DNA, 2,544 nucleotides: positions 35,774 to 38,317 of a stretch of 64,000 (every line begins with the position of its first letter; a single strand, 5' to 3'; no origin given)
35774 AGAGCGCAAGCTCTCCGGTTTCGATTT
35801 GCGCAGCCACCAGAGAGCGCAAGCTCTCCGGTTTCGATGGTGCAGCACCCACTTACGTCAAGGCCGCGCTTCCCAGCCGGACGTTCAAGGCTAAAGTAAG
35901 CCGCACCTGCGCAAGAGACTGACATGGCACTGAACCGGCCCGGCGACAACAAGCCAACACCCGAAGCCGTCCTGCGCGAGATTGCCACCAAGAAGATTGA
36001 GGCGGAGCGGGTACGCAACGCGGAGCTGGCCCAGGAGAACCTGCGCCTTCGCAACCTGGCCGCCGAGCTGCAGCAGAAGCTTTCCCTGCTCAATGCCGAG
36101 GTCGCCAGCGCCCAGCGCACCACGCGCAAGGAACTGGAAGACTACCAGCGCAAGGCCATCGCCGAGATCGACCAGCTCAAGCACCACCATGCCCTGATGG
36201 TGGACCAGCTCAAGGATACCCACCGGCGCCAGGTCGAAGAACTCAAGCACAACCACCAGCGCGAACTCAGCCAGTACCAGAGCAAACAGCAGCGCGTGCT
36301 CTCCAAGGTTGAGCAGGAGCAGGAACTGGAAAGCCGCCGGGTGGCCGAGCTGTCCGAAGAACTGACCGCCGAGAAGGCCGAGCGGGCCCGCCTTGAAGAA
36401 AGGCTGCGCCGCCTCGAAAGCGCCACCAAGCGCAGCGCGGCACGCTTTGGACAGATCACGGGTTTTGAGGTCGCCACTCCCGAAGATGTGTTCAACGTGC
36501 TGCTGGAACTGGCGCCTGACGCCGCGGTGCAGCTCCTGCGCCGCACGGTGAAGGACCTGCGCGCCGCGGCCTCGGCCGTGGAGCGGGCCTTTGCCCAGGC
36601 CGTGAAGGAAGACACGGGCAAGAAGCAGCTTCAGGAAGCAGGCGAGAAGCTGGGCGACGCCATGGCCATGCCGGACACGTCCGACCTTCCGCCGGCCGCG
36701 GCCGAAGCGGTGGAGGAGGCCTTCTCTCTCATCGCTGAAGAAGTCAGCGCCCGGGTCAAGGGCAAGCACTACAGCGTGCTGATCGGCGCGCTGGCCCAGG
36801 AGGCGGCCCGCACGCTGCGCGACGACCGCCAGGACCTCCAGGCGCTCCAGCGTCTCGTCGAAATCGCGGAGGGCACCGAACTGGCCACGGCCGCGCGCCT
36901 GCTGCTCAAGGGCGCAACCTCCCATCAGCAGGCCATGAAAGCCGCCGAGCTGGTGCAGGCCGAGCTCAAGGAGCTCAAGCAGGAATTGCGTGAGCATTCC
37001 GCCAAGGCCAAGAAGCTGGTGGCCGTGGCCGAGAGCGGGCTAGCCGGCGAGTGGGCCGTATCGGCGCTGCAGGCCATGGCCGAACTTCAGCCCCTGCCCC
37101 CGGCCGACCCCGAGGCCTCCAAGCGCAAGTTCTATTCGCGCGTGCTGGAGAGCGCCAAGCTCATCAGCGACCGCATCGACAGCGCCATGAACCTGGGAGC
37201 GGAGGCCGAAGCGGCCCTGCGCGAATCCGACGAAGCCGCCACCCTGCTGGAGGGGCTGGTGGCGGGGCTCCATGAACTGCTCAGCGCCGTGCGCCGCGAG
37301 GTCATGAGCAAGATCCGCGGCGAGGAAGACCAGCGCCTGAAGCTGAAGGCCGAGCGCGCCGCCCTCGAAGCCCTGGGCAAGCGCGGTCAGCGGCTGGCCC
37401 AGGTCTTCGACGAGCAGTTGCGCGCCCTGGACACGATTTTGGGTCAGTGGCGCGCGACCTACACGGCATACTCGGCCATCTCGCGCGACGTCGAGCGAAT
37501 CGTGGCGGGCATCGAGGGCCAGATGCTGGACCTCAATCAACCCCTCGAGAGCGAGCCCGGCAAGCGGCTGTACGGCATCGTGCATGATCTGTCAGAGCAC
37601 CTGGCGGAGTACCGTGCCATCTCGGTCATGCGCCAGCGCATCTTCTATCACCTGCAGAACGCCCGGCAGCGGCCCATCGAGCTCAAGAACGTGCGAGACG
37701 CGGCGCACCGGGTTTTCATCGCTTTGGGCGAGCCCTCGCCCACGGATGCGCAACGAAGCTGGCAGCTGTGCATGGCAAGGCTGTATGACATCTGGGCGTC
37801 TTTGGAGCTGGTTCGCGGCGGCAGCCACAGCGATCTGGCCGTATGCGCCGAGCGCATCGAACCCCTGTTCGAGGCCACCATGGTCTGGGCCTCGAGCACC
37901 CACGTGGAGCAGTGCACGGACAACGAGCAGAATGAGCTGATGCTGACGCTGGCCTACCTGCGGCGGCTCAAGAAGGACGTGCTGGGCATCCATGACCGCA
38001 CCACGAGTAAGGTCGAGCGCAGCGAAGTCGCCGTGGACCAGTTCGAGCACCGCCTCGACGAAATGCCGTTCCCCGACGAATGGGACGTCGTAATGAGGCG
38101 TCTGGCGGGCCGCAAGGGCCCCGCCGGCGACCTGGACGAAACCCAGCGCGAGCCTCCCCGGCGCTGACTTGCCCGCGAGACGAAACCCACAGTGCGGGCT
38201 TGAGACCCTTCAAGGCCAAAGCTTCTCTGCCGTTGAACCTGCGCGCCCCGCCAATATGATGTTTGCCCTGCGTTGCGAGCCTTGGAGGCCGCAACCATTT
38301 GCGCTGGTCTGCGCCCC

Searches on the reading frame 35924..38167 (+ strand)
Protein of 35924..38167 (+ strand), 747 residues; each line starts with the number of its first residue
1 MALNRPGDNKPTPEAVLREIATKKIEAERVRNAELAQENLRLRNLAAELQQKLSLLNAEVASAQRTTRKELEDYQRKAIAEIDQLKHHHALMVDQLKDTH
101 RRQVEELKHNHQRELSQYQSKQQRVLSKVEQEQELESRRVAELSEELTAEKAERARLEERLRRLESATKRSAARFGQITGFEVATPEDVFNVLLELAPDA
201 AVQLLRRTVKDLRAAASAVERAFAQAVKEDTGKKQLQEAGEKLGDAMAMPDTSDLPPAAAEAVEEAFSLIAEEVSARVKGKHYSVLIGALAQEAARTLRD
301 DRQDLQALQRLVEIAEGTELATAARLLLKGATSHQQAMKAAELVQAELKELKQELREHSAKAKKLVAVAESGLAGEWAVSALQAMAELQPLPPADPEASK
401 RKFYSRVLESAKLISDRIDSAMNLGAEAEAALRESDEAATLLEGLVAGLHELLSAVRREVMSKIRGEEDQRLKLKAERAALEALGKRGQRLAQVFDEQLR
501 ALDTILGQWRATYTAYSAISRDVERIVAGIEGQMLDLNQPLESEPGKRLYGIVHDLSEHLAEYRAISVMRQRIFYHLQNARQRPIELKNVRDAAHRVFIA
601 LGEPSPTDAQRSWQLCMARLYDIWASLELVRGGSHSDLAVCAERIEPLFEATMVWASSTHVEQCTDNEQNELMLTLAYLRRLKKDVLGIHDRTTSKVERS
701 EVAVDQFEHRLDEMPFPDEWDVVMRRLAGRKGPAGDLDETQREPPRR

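Call 4: search_protein_families(library=pfam, proteins=[window:35924-38167:+], max_evalue=0.01)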
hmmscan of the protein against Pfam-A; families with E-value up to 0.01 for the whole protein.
window:35924-38167:+ (747 aa): 0 families

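Call 5: search_protein_families(library=ncbifam, proteins=[window:35924-38167:+], max_evalue=0.01)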
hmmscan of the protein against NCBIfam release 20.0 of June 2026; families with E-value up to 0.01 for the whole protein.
window:35924-38167:+ (747 aa): 1 family
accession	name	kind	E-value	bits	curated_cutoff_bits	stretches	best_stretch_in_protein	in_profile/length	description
NF041922.1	DLP_LeoA_gen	subfamily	0.0013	17.8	325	1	14-147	269-404/532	LeoA/HP0731 family dynamin-like GTPase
